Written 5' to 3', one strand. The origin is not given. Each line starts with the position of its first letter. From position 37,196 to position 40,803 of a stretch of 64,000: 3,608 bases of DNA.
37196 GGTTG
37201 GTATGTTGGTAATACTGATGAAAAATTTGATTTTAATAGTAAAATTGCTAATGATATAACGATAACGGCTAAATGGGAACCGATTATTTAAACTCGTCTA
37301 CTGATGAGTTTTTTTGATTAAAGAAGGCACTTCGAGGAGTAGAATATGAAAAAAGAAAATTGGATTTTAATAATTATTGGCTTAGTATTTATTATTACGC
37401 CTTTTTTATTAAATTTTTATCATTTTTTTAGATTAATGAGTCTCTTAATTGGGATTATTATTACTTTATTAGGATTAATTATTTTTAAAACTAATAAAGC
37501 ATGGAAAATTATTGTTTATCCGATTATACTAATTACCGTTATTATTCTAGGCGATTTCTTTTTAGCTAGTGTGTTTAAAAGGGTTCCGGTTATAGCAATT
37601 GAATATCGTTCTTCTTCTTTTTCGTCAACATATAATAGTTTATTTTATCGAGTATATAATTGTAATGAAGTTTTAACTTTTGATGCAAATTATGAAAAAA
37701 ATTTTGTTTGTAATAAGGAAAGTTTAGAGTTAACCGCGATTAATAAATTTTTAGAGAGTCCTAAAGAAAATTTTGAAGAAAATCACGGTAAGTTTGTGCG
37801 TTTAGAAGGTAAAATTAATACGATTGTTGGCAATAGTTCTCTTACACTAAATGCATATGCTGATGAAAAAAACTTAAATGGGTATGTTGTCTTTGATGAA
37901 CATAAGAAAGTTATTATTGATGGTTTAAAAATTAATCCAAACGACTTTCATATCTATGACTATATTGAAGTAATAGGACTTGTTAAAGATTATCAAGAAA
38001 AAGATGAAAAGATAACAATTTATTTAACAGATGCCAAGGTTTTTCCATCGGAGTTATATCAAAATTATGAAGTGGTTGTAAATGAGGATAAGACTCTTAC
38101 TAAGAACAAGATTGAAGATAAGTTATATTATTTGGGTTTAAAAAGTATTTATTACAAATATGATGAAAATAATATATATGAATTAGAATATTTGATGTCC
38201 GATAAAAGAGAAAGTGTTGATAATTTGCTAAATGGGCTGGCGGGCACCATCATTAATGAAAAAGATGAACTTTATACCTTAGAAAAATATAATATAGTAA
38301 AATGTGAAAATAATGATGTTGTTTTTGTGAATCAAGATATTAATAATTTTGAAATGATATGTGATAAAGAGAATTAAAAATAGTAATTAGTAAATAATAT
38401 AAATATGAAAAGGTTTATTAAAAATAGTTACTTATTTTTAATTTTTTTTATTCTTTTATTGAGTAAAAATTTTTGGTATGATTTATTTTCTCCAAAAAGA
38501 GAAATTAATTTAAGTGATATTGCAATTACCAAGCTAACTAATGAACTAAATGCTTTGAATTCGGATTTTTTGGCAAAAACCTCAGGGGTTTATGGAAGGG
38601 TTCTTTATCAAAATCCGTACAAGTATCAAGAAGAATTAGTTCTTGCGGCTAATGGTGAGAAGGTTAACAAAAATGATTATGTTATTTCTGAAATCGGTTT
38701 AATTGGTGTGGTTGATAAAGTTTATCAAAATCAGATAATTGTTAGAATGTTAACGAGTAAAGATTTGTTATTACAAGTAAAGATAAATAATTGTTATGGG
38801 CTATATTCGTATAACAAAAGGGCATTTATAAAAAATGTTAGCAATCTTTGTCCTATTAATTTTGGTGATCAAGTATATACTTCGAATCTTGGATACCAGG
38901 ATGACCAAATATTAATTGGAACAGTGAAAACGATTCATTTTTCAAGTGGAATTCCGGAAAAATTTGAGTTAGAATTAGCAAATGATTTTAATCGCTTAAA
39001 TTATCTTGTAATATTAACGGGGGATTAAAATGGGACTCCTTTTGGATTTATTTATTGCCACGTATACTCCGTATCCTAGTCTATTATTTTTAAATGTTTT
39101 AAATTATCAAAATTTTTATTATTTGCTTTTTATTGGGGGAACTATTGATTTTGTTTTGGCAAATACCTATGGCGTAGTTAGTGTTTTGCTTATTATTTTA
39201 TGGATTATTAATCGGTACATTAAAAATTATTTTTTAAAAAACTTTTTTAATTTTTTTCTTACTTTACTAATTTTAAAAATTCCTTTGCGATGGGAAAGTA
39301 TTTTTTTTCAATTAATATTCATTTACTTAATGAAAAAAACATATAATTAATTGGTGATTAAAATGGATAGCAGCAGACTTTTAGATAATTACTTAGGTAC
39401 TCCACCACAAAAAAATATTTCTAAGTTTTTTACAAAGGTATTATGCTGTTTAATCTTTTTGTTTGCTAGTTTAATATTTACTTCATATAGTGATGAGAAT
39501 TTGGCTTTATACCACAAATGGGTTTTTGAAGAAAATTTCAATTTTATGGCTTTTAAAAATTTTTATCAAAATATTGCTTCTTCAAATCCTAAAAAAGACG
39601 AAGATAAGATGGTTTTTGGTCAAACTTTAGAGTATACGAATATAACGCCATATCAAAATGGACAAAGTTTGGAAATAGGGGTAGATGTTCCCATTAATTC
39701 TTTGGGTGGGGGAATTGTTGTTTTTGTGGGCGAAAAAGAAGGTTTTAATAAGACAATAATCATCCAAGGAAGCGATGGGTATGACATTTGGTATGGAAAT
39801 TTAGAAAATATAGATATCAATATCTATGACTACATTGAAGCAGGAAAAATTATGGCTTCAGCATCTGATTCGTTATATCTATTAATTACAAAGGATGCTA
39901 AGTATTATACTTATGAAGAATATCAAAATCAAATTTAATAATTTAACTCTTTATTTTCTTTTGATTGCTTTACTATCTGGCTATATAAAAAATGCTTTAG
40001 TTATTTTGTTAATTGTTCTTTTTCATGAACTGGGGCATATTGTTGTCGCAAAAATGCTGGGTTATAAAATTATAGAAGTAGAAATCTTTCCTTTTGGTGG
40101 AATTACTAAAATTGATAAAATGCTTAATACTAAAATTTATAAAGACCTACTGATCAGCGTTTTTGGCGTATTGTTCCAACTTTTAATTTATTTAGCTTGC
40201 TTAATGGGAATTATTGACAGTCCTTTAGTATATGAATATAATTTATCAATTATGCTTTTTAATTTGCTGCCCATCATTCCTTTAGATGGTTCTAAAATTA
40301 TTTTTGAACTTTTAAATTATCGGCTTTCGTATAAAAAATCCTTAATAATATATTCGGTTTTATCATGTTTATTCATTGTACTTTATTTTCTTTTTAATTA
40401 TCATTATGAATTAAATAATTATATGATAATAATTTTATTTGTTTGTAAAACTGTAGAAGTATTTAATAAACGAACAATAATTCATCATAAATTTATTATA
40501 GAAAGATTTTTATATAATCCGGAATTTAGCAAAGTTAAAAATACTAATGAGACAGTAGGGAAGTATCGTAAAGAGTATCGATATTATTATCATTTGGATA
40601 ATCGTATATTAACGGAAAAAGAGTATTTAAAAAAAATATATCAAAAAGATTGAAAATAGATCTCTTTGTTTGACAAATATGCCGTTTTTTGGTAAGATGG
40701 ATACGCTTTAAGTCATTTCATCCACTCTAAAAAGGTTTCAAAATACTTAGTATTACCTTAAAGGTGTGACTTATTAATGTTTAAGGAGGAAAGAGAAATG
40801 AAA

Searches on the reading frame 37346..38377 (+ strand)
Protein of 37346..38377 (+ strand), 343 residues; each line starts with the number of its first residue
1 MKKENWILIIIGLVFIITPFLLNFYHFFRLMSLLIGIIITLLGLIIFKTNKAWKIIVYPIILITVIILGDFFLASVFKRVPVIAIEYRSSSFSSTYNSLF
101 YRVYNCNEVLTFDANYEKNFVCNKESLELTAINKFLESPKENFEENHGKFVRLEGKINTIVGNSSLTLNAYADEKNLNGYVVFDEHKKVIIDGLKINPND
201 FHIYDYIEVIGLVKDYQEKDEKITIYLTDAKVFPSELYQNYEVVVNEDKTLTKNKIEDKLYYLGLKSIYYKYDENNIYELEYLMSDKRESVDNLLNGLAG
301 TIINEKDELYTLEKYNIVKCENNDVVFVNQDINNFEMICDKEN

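Call 77: search_protein_families(library=pfam, proteins=[window:37346-38377:+], max_evalue=0.001)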
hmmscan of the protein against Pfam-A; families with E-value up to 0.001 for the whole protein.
window:37346-38377:+ (343 aa): 1 family
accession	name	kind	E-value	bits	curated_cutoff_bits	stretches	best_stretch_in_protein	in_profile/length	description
PF03779.20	SPW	-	0.0003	21.6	31.5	1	4-44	53-93/93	SPW repeat domain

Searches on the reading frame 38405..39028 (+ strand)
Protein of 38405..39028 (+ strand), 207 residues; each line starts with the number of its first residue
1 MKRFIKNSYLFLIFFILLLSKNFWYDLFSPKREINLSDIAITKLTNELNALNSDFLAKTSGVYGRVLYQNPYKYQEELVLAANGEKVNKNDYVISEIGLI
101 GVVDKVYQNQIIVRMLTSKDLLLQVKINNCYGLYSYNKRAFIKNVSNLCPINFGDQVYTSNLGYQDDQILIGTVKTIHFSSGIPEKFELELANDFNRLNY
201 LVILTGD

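Call 77: search_protein_families(library=pfam, proteins=[window:38405-39028:+], max_evalue=0.001)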
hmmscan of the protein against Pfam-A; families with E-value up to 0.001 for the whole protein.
window:38405-39028:+ (207 aa): 1 family
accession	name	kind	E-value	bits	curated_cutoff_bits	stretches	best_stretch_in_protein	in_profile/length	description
PF04085.20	MreC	-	2e-15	57.3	28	1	69-204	4-146/147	Rod shape-determining protein MreC, barrel core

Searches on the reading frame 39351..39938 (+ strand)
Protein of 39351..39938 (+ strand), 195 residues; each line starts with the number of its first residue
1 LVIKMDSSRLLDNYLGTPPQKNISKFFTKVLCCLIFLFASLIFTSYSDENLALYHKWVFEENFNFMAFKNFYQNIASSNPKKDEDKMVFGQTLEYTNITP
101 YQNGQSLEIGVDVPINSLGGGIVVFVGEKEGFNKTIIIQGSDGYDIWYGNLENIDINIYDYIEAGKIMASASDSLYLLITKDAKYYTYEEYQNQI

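Call 77: search_protein_families(library=pfam, proteins=[window:39351-39938:+], max_evalue=0.001)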
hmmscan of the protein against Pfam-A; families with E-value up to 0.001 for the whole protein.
window:39351-39938:+ (195 aa): 1 family
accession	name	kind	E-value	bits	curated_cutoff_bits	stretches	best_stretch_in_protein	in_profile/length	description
PF01551.29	Peptidase_M23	-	1.1e-09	38.8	28.7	1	102-172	3-73/96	Peptidase family M23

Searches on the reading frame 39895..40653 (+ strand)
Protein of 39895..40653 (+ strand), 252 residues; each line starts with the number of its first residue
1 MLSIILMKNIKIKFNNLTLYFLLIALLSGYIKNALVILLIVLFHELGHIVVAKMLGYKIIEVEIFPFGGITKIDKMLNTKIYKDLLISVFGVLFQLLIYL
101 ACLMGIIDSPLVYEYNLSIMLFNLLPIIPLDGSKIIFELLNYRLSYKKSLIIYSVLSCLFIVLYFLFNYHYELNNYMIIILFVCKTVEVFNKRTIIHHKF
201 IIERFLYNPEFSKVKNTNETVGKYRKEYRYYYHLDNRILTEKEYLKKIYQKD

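Call 77: search_protein_families(library=pfam, proteins=[window:39895-40653:+], max_evalue=0.001)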
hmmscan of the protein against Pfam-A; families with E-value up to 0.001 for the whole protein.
window:39895-40653:+ (252 aa): 2 families
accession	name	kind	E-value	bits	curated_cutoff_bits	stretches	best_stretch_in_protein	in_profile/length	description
PF02163.28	Peptidase_M50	-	1.2e-15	57.9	27.2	2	34-106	3-100/221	Peptidase family M50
PF13398.12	Peptidase_M50B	-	0.00044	20.4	26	1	20-67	5-51/201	Peptidase M50B-like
